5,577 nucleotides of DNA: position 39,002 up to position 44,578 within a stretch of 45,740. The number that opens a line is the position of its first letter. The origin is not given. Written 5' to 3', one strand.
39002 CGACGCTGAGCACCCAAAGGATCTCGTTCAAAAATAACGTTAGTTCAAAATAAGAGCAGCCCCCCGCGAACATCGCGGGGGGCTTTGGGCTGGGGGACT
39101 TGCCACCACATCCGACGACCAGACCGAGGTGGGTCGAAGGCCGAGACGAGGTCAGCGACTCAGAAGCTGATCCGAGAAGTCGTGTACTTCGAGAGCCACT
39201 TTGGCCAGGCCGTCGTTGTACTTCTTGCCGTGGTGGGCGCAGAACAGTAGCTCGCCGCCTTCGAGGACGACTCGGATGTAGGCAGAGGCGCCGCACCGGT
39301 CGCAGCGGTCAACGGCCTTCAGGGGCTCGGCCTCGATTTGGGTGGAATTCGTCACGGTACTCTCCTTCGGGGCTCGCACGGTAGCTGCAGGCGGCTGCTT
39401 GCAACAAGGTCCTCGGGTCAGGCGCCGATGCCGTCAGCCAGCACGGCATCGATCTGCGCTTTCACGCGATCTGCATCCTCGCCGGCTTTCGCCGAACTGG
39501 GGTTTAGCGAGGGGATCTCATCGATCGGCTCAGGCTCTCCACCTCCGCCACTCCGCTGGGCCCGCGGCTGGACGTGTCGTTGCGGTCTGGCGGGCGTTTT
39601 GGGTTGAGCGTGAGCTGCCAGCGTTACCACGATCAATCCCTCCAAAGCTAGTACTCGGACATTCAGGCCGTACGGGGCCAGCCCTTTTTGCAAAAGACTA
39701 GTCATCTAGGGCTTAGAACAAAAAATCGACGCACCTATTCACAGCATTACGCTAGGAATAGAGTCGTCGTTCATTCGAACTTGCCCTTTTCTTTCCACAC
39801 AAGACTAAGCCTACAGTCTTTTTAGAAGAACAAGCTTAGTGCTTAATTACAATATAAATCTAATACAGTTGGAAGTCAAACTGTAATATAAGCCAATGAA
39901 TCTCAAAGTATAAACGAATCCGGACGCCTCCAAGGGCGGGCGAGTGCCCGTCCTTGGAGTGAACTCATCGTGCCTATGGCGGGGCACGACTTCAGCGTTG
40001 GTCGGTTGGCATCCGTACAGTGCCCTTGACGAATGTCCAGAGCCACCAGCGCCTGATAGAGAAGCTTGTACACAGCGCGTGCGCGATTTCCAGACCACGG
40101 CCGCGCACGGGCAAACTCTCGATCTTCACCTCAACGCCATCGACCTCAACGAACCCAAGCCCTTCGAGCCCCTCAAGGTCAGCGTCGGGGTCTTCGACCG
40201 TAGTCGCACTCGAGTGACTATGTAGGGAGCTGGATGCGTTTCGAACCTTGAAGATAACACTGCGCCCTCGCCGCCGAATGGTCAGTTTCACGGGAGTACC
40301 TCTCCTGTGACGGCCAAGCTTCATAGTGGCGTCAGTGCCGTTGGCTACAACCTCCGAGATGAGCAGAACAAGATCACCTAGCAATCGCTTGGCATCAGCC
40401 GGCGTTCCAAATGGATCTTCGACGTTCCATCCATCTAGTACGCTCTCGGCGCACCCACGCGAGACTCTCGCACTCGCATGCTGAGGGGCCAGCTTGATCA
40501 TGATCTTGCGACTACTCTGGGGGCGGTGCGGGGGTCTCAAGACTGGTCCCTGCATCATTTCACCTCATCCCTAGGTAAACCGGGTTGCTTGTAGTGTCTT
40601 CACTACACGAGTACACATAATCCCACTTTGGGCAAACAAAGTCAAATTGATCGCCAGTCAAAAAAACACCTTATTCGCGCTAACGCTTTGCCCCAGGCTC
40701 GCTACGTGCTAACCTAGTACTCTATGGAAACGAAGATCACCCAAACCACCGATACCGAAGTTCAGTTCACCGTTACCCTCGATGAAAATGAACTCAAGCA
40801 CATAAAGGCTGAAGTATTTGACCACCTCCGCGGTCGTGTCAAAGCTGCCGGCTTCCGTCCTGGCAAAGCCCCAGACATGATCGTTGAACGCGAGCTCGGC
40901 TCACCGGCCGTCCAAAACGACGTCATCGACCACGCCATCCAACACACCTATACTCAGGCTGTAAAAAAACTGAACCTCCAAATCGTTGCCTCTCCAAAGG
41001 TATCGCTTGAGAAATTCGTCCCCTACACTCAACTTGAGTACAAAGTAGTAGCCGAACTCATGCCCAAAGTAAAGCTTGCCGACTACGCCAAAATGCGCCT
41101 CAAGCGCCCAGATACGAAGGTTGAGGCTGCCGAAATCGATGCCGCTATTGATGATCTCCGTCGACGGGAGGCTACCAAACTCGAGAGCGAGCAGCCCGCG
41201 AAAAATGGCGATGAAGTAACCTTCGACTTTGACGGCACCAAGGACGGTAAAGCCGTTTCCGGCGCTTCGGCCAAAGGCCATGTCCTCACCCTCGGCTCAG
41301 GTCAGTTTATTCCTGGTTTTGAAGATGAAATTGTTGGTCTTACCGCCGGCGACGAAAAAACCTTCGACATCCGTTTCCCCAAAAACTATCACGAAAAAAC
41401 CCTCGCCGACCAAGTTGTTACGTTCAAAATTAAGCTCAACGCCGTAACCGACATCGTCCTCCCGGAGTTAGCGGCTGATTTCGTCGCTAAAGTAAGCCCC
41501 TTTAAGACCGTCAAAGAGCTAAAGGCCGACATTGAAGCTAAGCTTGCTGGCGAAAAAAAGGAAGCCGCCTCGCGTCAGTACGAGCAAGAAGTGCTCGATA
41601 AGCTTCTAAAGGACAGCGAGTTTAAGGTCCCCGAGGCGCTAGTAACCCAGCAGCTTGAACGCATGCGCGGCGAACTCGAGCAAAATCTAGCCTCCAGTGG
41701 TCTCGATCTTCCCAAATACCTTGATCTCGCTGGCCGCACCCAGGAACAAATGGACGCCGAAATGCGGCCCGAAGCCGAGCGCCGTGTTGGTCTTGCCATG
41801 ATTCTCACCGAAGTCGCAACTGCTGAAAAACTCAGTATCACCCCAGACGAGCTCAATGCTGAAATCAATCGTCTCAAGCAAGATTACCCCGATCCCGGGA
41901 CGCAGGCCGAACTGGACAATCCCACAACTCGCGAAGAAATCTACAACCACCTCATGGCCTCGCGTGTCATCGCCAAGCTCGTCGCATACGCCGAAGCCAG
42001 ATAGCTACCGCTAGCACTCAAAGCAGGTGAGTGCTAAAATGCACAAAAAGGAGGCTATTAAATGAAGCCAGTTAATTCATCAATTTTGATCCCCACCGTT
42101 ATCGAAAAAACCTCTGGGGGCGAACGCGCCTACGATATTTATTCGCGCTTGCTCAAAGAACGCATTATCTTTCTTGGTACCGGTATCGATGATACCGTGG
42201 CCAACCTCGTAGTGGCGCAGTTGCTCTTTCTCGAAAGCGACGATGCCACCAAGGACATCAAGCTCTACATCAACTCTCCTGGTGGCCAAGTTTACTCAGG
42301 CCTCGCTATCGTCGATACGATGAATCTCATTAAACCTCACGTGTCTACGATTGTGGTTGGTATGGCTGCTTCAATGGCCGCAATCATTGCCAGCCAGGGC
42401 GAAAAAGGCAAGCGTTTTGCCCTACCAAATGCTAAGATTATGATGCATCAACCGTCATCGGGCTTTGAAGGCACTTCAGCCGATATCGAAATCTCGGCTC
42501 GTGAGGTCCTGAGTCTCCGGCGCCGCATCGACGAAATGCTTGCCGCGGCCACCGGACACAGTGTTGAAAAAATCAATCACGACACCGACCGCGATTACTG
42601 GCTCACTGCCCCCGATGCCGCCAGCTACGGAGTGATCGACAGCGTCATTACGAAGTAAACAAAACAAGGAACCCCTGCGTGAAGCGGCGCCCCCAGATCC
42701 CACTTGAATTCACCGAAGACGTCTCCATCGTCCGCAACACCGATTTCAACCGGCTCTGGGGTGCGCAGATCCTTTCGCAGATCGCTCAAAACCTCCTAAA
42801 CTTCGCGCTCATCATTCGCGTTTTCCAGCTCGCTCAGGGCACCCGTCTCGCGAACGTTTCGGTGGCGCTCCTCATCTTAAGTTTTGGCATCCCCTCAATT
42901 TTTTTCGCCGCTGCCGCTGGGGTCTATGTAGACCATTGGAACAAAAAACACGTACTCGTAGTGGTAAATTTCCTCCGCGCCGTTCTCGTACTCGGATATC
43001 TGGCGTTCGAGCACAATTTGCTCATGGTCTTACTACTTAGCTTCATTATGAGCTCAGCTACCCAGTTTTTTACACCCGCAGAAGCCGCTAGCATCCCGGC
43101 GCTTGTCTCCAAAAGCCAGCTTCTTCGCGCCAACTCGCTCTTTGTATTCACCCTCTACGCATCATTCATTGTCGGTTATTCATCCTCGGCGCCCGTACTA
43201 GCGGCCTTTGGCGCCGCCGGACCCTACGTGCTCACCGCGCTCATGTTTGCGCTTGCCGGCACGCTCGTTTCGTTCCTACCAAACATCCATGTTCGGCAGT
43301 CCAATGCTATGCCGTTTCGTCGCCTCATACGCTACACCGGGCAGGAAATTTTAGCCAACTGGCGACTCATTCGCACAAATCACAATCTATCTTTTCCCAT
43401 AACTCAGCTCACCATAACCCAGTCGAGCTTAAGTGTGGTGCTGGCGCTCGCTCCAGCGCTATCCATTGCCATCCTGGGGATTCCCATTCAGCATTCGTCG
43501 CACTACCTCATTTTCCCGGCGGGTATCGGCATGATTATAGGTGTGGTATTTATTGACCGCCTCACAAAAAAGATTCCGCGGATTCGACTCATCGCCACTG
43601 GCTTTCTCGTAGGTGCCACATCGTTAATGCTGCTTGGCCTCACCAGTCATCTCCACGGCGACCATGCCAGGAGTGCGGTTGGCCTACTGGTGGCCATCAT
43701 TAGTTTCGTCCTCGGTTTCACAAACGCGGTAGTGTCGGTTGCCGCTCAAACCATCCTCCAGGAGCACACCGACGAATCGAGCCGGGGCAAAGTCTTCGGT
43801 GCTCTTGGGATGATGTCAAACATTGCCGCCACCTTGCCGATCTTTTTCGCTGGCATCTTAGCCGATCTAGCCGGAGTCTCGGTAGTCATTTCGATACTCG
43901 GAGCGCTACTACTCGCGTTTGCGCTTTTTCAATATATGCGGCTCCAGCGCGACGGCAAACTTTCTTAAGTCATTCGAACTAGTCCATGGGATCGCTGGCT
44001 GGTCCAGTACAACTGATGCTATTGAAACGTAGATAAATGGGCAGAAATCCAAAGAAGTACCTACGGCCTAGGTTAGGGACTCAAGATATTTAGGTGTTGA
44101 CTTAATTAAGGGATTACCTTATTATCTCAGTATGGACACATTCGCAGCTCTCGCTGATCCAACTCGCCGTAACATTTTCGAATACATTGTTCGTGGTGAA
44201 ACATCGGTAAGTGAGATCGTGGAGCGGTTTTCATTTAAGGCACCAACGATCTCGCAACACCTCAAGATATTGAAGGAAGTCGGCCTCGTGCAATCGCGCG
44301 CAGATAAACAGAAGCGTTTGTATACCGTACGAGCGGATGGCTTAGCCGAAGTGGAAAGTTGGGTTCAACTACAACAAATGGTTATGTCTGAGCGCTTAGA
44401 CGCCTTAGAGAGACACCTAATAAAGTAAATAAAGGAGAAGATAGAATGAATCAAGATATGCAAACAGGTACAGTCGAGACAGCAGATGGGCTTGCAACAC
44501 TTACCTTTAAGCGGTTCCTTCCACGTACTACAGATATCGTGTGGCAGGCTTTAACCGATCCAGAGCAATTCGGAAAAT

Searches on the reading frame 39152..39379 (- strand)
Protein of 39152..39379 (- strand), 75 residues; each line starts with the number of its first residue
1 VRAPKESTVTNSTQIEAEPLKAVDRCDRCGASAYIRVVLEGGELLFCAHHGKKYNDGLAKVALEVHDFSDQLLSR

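Call 63: search_protein_families(library=pfam, proteins=[window:39152-39379:-], max_evalue=0.00001)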
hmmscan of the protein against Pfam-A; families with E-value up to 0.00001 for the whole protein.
window:39152-39379:- (75 aa): 1 family
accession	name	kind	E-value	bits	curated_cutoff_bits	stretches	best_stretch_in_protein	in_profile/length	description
PF24254.1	DUF7455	-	1.1e-22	79.7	27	1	20-72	1-54/54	Domain of unknown function (DUF7455)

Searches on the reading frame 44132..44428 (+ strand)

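Call 63: search_protein_families(library=pfam, proteins=[window:44132-44428:+], max_evalue=0.00001)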
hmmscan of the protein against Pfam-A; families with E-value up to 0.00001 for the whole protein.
window:44132-44428:+ (98 aa): 3 families
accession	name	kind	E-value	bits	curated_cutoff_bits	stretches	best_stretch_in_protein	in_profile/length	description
PF01022.26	HTH_5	-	4.9e-13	49.2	22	1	9-55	1-47/47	Bacterial regulatory protein, arsR family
PF12840.13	HTH_20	-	1e-12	48.3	27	1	7-54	1-49/51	Helix-turn-helix domain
PF12802.13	MarR_2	-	3.8e-06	27.4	27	1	15-59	10-57/61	MarR family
